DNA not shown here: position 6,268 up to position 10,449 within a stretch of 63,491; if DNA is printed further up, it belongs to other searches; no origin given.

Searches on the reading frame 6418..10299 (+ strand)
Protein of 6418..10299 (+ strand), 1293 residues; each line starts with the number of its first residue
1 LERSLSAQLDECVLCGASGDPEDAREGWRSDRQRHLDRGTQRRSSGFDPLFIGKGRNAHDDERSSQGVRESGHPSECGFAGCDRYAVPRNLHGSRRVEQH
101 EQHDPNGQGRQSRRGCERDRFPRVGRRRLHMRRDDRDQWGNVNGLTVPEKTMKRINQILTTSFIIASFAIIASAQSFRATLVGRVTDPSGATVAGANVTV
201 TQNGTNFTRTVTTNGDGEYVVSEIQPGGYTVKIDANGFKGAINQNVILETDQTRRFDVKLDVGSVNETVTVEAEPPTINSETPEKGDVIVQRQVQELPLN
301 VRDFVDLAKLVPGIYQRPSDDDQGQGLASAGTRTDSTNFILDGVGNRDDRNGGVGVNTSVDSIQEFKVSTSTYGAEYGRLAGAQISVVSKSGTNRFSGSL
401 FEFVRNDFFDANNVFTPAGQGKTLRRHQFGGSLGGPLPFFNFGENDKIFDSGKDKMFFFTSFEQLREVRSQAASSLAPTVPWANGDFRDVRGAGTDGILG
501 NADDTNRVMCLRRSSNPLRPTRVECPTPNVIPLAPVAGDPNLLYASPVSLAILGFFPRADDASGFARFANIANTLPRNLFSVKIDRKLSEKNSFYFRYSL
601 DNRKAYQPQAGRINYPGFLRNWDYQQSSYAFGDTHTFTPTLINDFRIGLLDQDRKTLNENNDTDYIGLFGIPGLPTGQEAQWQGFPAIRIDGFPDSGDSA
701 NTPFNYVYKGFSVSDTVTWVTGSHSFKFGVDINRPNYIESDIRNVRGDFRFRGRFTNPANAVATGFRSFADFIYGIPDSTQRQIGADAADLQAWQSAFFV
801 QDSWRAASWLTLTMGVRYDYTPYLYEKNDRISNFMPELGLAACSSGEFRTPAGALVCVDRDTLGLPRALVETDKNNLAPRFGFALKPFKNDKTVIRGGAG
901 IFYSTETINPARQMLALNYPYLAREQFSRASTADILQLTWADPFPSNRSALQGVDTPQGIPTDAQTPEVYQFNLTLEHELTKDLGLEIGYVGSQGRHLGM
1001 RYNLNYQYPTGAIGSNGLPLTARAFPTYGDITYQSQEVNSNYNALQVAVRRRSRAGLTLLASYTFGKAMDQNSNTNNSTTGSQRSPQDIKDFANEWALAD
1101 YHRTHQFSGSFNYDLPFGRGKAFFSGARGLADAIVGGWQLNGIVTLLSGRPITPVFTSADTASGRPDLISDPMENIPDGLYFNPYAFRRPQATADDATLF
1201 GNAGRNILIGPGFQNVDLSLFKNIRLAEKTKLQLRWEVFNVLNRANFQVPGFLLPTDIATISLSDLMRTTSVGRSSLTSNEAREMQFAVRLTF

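Call 63: search_protein_families(library=pfam, proteins=[window:6418-10299:+], max_evalue=0.00001)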
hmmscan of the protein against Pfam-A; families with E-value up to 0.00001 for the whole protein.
window:6418-10299:+ (1293 aa): 3 families
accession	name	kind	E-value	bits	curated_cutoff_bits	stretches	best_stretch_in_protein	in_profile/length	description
PF25183.1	OMP_b-brl_4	-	6e-217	723.4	30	1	388-1286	1-838/838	Outer membrane beta barrel domain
PF13620.12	CarboxypepD_reg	-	8.7e-19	68.1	32.3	1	180-260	1-81/82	Carboxypeptidase regulatory-like domain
PF13715.12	CarbopepD_reg_2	-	2.3e-06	28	32.2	1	183-265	3-81/88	CarboxypepD_reg-like domain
